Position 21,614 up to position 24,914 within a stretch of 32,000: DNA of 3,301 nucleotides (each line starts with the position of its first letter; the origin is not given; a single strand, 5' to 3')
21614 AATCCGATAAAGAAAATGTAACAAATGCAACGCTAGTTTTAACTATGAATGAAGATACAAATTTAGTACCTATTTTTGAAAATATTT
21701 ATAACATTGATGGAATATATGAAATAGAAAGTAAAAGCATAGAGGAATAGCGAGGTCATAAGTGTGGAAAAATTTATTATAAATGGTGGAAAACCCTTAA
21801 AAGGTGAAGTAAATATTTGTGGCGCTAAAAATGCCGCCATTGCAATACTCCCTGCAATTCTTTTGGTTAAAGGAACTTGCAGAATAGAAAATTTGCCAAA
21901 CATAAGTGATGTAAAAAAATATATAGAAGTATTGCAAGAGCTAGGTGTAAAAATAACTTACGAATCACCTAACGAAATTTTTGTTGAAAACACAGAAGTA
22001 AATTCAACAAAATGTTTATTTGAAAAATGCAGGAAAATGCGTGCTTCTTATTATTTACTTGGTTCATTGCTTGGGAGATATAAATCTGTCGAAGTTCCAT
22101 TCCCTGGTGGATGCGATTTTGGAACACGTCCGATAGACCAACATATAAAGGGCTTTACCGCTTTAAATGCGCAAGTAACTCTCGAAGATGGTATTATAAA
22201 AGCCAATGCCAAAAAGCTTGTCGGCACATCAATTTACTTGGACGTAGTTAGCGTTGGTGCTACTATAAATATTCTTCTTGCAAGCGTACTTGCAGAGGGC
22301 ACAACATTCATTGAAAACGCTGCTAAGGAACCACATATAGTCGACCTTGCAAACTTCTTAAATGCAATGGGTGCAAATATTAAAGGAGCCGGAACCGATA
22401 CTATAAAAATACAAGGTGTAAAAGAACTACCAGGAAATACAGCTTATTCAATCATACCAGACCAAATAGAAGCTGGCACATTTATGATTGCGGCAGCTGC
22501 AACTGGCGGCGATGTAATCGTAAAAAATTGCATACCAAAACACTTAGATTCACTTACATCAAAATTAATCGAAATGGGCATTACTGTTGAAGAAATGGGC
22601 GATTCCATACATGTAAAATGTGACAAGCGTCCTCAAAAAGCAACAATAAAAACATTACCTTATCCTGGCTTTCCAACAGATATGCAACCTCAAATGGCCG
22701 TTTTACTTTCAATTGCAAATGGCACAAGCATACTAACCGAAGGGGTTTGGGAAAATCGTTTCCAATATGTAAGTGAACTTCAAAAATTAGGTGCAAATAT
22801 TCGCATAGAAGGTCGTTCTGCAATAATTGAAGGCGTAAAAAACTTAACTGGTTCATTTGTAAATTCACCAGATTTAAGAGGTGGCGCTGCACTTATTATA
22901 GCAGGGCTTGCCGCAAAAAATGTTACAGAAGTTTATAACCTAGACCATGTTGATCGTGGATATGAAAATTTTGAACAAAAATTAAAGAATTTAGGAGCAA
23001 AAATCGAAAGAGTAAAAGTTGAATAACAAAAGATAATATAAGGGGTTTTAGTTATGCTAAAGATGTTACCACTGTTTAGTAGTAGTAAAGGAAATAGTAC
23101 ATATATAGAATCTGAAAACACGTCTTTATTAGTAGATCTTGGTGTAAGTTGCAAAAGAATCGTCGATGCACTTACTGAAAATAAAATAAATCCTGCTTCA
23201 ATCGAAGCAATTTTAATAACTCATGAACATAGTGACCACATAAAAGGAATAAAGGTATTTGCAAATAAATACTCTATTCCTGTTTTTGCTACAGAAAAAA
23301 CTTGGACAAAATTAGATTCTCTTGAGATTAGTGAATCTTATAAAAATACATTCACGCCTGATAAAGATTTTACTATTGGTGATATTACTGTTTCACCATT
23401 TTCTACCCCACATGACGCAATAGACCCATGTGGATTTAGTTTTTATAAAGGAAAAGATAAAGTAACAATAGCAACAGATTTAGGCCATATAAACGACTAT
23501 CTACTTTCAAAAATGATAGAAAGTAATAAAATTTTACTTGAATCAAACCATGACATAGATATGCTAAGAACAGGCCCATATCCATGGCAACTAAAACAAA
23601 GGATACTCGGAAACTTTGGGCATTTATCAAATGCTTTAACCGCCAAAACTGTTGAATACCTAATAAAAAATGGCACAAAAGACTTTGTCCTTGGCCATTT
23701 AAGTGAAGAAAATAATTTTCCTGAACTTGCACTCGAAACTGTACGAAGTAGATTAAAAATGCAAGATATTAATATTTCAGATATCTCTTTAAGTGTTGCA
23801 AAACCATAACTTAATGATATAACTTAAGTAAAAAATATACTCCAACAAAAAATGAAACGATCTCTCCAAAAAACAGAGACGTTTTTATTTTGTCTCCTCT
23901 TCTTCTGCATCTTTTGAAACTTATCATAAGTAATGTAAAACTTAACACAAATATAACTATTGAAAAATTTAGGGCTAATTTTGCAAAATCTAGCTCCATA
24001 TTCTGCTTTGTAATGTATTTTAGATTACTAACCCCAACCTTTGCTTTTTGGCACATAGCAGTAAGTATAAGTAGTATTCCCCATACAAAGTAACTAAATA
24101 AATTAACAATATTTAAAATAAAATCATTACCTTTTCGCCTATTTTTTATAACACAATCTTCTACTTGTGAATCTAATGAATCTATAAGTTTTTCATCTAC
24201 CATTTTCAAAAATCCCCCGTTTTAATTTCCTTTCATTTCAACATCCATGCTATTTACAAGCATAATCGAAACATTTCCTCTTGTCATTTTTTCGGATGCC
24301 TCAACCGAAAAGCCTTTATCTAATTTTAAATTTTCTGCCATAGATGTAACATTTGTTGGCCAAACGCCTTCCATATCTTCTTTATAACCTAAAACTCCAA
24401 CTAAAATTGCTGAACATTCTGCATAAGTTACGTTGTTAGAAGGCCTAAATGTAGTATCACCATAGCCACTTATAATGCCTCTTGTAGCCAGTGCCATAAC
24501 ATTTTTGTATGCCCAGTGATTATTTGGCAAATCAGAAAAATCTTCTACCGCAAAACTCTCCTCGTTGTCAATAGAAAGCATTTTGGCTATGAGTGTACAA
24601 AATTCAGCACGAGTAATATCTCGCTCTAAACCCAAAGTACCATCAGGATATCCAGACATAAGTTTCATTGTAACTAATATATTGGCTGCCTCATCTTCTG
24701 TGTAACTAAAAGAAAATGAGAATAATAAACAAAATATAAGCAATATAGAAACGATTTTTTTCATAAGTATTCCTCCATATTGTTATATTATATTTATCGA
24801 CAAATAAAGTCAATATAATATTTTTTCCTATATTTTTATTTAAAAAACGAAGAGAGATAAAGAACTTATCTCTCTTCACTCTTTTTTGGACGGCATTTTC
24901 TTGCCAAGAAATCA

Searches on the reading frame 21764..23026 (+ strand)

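Call 11: search_protein_families(library=pfam, proteins=[window:21764-23026:+], max_evalue=0.01)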
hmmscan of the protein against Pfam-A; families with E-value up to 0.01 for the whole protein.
window:21764-23026:+ (420 aa): 1 family
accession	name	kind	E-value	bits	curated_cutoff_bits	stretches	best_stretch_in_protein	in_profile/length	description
PF00275.25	EPSP_synthase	-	2.8e-101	339.7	22.8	1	7-407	2-417/417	EPSP synthase (3-phosphoshikimate 1-carboxyvinyltransferase)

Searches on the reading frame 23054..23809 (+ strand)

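Call 11: search_protein_families(library=pfam, proteins=[window:23054-23809:+], max_evalue=0.01)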
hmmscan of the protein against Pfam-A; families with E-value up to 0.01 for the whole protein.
window:23054-23809:+ (251 aa): 5 families
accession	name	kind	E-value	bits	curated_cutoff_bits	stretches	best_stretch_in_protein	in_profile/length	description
PF00753.33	Lactamase_B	-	5.1e-17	62.9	22.7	1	13-215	6-196/196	Metallo-beta-lactamase superfamily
PF12706.13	Lactamase_B_2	-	2.9e-16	60.1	27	1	44-191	25-178/200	Beta-lactamase superfamily domain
PF23023.1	Anti-Pycsar_Apyc1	-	6.6e-06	26.2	50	1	14-72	21-76/250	Anti-Pycsar protein Apyc1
PF16661.11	Lactamase_B_6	-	0.00014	21.7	27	1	18-99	2-90/193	Metallo-beta-lactamase superfamily domain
PF13483.12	Lactamase_B_3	-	0.0019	18.7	24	1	13-124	7-86/160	Beta-lactamase superfamily domain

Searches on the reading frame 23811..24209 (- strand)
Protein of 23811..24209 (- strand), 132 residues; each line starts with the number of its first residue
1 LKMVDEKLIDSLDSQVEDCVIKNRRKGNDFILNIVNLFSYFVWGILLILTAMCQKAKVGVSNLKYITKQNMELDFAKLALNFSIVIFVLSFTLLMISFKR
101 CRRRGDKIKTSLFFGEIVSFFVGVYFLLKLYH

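Call 11: search_protein_families(library=pfam, proteins=[window:23811-24209:-], max_evalue=0.01)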
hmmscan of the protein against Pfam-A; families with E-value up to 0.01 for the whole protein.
window:23811-24209:- (132 aa): 0 families

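Call 36: find_related_loci(query=A4, collection=genome_contigs, flank=4000)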
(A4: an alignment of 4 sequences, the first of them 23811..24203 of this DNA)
Query A4 (130 aa) in genome_contigs; peptide patterns used: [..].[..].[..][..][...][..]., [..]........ (x = any residue, [..] = any of these).
229 stretches matched a pattern, but none encodes a relative of the query by tblastn (E <= 1e-3).
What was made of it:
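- Tried and rejected: The partner membrane protein was not found in GTDB genomes (call 36).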

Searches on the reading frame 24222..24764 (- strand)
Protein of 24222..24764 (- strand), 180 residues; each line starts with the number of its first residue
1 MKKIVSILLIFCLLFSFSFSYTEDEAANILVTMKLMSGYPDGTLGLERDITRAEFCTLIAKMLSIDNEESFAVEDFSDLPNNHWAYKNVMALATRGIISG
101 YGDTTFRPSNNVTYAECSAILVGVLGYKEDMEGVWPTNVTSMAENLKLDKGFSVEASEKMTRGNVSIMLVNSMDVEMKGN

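Call 11: search_protein_families(library=pfam, proteins=[window:24222-24764:-], max_evalue=0.01)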
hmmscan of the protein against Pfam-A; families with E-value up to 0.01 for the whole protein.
window:24222-24764:- (180 aa): 1 family
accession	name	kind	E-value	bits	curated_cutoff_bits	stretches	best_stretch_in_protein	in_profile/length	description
PF00395.25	SLH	-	1.8e-23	82.6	20.8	2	76-116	2-42/44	S-layer homology domain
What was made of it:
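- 23811..24764 (-): Neighbouring operon: a 180-aa secreted SLH-domain protein (24764..24222) and a 130-aa membrane protein (24203..23811). Pfam SLH, E = 1.8e-23 (call 11).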

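Call 12: find_encoding_contigs(protein=window:24222-24764:-, flank=6000, max_places=10)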
Protein window:24222-24764:- (180 aa): no gene with exactly this product is on record in the collection.

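Call 13: find_homologous_proteins(query=window:24222-24764:-, max_evalue=1e-10)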
Query window:24222-24764:- (180 aa): 56 proteins with E <= 1e-10 among 136 candidates.
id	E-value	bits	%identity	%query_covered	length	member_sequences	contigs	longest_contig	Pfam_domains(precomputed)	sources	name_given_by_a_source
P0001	1.5e-112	391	99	100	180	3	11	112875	PF00395.26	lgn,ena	-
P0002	2.8e-98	345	88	99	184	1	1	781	PF00395.26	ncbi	-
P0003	5.7e-76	272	70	99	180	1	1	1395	PF00395.26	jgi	-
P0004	1.8e-75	271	69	99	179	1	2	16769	PF00395.26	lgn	-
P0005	5.3e-74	266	70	99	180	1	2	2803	PF00395.26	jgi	-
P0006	3.4e-73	263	65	99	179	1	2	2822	PF00395.26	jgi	-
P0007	1.5e-71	258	65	99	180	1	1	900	PF00395.26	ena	-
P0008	2.4e-71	257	79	81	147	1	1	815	PF00395.26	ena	-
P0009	7.8e-71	255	65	99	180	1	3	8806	PF00395.26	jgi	-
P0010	1.7e-70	254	66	99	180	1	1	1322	PF00395.26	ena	-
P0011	7.8e-70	252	65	99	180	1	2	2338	PF00395.26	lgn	-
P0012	1.0e-69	252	65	100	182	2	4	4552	PF00395.26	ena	-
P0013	4.2e-56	208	55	99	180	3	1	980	PF00395.26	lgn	-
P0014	1.5e-55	206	56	99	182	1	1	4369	PF00395.26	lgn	-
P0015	1.3e-51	193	54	88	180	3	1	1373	PF00395.26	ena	-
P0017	2.0e-50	189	52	100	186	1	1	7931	PF00395.26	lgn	-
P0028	3.6e-43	165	50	100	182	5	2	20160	PF00395.26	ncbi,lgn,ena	-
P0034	8.7e-41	158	47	100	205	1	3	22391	PF00395.26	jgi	-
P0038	1.1e-39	154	46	100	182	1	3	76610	PF00395.26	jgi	-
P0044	4.9e-38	149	43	100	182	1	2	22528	PF00395.26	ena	-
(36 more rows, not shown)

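Call 15: find_encoding_contigs(protein=P0001, flank=4000, max_places=4)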
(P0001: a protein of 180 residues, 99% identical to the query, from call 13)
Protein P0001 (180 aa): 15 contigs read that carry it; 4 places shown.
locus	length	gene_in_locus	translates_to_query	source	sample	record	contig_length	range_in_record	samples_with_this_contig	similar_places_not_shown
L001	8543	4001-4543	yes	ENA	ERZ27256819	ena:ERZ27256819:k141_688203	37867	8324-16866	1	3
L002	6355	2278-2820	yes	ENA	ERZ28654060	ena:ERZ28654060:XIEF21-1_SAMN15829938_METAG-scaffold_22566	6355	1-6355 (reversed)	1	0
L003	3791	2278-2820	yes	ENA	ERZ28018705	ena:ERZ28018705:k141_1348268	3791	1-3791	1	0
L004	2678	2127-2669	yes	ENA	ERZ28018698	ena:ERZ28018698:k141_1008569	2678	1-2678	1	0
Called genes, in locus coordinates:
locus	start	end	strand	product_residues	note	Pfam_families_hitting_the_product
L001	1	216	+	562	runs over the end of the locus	PF05157:MshEN, PF00437:T2SSE, PF25199:nSTAND_NTPase5 (faint)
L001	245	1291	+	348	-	PF00437:T2SSE, PF13401:AAA_22 (weak), PF13555:AAA_29 (weak)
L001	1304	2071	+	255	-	PF00106:adh_short, PF13561:adh_short_C2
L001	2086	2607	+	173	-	-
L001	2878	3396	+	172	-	PF00293:NUDIX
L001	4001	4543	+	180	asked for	PF00395:SLH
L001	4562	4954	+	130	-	-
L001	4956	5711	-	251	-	PF23023:Anti-Pycsar_Apyc1, PF00753:Lactamase_B, PF12706:Lactamase_B_2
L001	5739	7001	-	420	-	PF00275:EPSP_synthase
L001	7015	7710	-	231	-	PF02308:MgtC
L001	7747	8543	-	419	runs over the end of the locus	PF00535:Glycos_transf_2, PF13641:Glyco_tranf_2_3, PF13632:Glyco_trans_2_3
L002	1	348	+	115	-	?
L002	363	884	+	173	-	-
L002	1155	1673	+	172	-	PF00293:NUDIX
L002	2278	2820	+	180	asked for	PF00395:SLH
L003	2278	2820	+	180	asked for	PF00395:SLH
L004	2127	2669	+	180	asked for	PF00395:SLH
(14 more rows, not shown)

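Call 16: find_encoding_contigs(protein=P0004, flank=4000, max_places=3)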
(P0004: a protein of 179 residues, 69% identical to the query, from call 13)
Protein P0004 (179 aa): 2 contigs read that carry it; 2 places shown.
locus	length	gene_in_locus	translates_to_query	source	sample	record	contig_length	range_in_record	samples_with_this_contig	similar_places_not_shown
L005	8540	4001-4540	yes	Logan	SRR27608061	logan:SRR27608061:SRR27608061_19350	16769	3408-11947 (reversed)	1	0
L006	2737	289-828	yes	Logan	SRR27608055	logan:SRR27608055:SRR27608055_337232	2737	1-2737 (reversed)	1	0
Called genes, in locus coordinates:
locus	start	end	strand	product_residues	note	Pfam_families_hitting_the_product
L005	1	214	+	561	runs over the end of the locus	PF05157:MshEN, PF00437:T2SSE, PF25199:nSTAND_NTPase5 (faint)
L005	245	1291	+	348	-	PF00437:T2SSE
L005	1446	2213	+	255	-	PF00106:adh_short, PF13561:adh_short_C2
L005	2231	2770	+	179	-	-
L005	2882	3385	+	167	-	PF00293:NUDIX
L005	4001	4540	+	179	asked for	PF00395:SLH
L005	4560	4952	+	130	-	-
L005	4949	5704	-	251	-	PF00753:Lactamase_B, PF23023:Anti-Pycsar_Apyc1, PF12706:Lactamase_B_2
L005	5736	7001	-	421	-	PF00275:EPSP_synthase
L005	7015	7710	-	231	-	PF02308:MgtC, PF13291:ACT_4 (weak)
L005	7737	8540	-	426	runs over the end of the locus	PF00535:Glycos_transf_2, PF13641:Glyco_tranf_2_3, PF13632:Glyco_trans_2_3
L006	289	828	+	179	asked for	PF00395:SLH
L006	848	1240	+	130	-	-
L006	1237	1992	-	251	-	PF00753:Lactamase_B, PF23023:Anti-Pycsar_Apyc1, PF12706:Lactamase_B_2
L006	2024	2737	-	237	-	?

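Call 17: find_encoding_contigs(protein=P0009, flank=4000, max_places=3)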
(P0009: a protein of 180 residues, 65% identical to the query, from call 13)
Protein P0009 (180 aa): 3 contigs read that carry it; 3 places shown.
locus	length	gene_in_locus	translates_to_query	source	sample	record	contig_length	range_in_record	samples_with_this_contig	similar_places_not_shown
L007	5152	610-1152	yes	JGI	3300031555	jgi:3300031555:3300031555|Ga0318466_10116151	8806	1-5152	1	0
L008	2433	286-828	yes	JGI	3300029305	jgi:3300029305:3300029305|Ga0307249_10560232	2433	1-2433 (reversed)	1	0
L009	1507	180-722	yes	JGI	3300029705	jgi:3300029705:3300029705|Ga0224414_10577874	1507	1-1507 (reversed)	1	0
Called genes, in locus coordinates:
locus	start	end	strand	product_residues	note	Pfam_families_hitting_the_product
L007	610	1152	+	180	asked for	PF00395:SLH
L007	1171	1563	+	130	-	-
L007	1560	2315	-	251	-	PF00753:Lactamase_B, PF23023:Anti-Pycsar_Apyc1, PF12706:Lactamase_B_2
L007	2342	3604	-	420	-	PF00275:EPSP_synthase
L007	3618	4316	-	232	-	PF02308:MgtC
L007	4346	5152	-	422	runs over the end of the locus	PF13641:Glyco_tranf_2_3, PF00535:Glycos_transf_2, PF13632:Glyco_trans_2_3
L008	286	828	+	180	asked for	PF00395:SLH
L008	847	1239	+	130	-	-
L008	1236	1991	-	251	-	PF00753:Lactamase_B, PF23023:Anti-Pycsar_Apyc1, PF12706:Lactamase_B_2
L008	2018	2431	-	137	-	?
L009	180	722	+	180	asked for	PF00395:SLH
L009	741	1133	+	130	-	-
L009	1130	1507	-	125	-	?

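Call 18: find_encoding_contigs(protein=P0017, flank=4000, max_places=3)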
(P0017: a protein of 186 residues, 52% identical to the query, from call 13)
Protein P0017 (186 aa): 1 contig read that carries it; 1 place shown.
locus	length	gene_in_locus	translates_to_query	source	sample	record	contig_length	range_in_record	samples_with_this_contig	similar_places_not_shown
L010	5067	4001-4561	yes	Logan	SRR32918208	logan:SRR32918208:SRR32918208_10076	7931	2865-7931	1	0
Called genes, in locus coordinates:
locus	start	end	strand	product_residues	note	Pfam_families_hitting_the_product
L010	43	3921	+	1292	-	PF01583:APS_kinase (faint), PF01695:IstB_IS21 (faint), PF00004:AAA, PF17866:AAA_lid_6, PF00004:AAA, PF17866:AAA_lid_6, PF00004:AAA, PF17866:AAA_lid_6, +22 more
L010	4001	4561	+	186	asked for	PF00395:SLH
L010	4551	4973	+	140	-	-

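Call 19: find_encoding_contigs(protein=P0028, flank=4000, max_places=2)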
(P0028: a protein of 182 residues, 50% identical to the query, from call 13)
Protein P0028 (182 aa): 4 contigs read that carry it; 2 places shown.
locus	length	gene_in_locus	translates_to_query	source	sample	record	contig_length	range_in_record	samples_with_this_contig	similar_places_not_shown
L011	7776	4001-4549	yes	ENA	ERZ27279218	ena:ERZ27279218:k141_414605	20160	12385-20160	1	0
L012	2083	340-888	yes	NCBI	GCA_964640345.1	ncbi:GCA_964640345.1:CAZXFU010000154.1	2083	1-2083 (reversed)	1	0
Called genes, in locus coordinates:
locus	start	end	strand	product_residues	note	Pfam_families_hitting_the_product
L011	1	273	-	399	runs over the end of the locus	PF12917:YfbR-like, PF13023:HD_3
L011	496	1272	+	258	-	PF00142:Fer4_NifH, PF01656:CbiA, PF02374:ArsA_ATPase, PF06564:CBP_BcsQ, PF09140:MipZ, PF10609:ParA, PF13614:AAA_31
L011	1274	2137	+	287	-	PF02195:ParB_N, PF17762:HTH_ParB, PF23552:ParB_C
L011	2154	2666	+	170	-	PF14584:DUF4446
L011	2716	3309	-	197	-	PF00265:TK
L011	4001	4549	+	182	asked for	PF00395:SLH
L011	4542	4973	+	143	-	-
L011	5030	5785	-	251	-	PF23023:Anti-Pycsar_Apyc1, PF00753:Lactamase_B, PF12706:Lactamase_B_2, PF16661:Lactamase_B_6 (faint)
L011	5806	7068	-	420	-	PF00275:EPSP_synthase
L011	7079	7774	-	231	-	?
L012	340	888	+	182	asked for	PF00395:SLH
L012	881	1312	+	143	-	-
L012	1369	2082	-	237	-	?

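Call 20: find_encoding_contigs(protein=P0034, flank=4000, max_places=2)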
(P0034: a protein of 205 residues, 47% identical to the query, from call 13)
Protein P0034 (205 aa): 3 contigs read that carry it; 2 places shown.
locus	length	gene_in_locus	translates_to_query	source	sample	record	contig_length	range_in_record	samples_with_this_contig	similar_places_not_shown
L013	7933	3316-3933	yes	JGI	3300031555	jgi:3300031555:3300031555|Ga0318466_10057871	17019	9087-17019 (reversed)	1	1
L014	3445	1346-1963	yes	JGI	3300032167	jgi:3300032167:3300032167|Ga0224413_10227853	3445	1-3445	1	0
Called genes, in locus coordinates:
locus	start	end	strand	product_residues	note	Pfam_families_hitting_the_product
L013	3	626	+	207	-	?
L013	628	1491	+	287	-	PF02195:ParB_N, PF17762:HTH_ParB, PF23552:ParB_C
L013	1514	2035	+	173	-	PF14584:DUF4446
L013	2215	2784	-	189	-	PF00265:TK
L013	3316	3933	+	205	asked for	PF00395:SLH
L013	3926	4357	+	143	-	-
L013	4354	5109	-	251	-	PF23023:Anti-Pycsar_Apyc1, PF00753:Lactamase_B, PF12706:Lactamase_B_2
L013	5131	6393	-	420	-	PF00275:EPSP_synthase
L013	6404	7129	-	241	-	PF02308:MgtC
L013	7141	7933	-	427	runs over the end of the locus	PF00535:Glycos_transf_2, PF13641:Glyco_tranf_2_3, PF13632:Glyco_trans_2_3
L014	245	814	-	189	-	PF00265:TK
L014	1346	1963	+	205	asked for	PF00395:SLH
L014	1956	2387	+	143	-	-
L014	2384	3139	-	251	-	PF23023:Anti-Pycsar_Apyc1, PF00753:Lactamase_B, PF12706:Lactamase_B_2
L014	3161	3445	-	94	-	?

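Call 21: find_encoding_contigs(protein=P0038, flank=4000, max_places=2)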
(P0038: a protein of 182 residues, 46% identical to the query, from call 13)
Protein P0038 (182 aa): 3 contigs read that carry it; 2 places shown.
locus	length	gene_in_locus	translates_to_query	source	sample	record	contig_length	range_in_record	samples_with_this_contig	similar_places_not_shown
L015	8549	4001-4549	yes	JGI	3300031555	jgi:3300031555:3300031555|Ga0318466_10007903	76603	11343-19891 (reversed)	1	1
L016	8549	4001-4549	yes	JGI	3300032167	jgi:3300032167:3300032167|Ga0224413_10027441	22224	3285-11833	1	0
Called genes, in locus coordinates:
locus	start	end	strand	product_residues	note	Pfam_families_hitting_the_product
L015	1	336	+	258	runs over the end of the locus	PF00142:Fer4_NifH, PF01656:CbiA, PF02374:ArsA_ATPase, PF06564:CBP_BcsQ, PF09140:MipZ, PF10609:ParA, PF13614:AAA_31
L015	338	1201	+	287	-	PF02195:ParB_N, PF17762:HTH_ParB, PF23552:ParB_C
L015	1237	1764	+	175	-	PF14584:DUF4446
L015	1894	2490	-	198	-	PF00265:TK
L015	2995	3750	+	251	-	-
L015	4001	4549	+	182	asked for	PF00395:SLH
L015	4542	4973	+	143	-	-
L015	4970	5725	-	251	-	PF23023:Anti-Pycsar_Apyc1, PF00753:Lactamase_B, PF12706:Lactamase_B_2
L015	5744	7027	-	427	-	PF00275:EPSP_synthase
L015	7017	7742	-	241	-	PF02308:MgtC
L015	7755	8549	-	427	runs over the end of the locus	PF00535:Glycos_transf_2, PF13641:Glyco_tranf_2_3, PF13632:Glyco_trans_2_3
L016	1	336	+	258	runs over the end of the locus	PF00142:Fer4_NifH, PF01656:CbiA, PF02374:ArsA_ATPase, PF06564:CBP_BcsQ, PF09140:MipZ, PF10609:ParA, PF13614:AAA_31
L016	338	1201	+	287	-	PF02195:ParB_N, PF17762:HTH_ParB, PF23552:ParB_C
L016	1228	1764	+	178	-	PF14584:DUF4446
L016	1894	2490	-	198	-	PF00265:TK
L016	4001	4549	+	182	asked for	PF00395:SLH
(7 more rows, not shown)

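Call 22: find_encoding_contigs(protein=P0044, flank=4000, max_places=2)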
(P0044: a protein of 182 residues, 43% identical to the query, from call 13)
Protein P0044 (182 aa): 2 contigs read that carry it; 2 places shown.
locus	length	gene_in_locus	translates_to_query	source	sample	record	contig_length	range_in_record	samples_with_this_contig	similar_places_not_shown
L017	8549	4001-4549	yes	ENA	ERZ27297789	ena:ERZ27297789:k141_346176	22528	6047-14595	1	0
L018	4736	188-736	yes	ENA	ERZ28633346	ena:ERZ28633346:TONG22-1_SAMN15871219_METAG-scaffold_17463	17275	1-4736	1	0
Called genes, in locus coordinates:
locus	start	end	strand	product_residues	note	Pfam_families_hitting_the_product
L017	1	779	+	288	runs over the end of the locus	PF02195:ParB_N, PF17762:HTH_ParB, PF23552:ParB_C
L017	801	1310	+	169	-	PF14584:DUF4446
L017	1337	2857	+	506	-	PF01966:HD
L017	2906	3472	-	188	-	PF00265:TK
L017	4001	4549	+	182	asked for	PF00395:SLH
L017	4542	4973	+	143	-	-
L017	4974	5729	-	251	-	PF23023:Anti-Pycsar_Apyc1, PF00753:Lactamase_B, PF12706:Lactamase_B_2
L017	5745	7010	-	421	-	PF00275:EPSP_synthase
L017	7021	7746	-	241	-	PF02308:MgtC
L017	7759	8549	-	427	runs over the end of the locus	PF00535:Glycos_transf_2, PF13641:Glyco_tranf_2_3, PF13632:Glyco_trans_2_3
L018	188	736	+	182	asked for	PF00395:SLH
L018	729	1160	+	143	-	-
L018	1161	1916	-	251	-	PF23023:Anti-Pycsar_Apyc1, PF00753:Lactamase_B, PF12706:Lactamase_B_2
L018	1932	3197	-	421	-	PF00275:EPSP_synthase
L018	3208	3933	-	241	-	PF02308:MgtC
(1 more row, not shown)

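Call 25: find_encoding_contigs(protein=P0014, flank=4000, max_places=2)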
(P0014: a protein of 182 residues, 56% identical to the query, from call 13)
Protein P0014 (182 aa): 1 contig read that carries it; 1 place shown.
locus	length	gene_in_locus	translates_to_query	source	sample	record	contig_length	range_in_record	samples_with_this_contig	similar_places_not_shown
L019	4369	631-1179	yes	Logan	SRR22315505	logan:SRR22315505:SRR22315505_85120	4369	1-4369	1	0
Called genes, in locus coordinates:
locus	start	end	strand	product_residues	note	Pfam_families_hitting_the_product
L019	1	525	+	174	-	?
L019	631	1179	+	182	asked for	PF00395:SLH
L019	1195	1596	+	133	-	-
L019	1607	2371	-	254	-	PF23023:Anti-Pycsar_Apyc1, PF00753:Lactamase_B, PF12706:Lactamase_B_2, PF16661:Lactamase_B_6 (weak)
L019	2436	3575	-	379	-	PF02646:RmuC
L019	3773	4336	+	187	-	-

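Call 26: find_encoding_contigs(protein=P0012, flank=4000, max_places=4)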
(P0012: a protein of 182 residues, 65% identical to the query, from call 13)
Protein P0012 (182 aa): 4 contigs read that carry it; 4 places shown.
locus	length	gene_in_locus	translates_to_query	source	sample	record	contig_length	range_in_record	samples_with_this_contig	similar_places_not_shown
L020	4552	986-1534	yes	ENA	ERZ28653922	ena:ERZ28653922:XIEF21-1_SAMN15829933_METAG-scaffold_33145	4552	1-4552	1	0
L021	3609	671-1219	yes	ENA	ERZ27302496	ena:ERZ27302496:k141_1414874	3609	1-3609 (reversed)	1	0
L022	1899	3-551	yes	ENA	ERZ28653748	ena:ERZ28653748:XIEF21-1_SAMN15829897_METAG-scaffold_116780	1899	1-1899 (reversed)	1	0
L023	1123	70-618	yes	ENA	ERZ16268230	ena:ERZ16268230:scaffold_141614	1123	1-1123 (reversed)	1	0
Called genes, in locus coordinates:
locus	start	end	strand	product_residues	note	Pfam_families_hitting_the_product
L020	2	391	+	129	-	?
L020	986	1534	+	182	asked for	PF00395:SLH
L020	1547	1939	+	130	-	-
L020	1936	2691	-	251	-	PF00753:Lactamase_B, PF23023:Anti-Pycsar_Apyc1, PF12706:Lactamase_B_2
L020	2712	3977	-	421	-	PF00275:EPSP_synthase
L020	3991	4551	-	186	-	?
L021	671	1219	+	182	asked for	PF00395:SLH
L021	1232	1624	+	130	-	-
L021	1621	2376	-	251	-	PF00753:Lactamase_B, PF23023:Anti-Pycsar_Apyc1, PF12706:Lactamase_B_2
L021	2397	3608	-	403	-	?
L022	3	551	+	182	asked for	PF00395:SLH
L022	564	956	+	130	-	-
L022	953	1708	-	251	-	PF00753:Lactamase_B, PF23023:Anti-Pycsar_Apyc1, PF12706:Lactamase_B_2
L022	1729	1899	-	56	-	?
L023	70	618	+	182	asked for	PF00395:SLH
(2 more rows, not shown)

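Call 38: find_encoding_contigs(protein=P0006, flank=4000, max_places=4)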
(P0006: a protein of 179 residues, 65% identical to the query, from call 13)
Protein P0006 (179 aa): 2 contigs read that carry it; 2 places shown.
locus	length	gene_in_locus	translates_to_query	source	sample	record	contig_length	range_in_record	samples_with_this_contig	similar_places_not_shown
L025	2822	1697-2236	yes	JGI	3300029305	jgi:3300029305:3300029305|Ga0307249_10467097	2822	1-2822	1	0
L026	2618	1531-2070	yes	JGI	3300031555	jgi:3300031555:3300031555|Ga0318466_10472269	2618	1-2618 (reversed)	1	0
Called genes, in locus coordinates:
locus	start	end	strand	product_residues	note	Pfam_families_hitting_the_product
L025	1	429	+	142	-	?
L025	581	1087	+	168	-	PF00293:NUDIX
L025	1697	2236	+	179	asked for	PF00395:SLH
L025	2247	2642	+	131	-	-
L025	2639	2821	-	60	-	?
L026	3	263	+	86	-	?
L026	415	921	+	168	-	PF00293:NUDIX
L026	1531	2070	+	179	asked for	PF00395:SLH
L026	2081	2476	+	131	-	-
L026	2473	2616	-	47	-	?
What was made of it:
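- The unit always lies directly upstream of the SLH operon in the five lineages (calls 15-17, 26 and 38). NUDIX is the upstream neighbour in all lineages that carry the unit and whose contig reaches that far (calls 15, 16 and 38).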
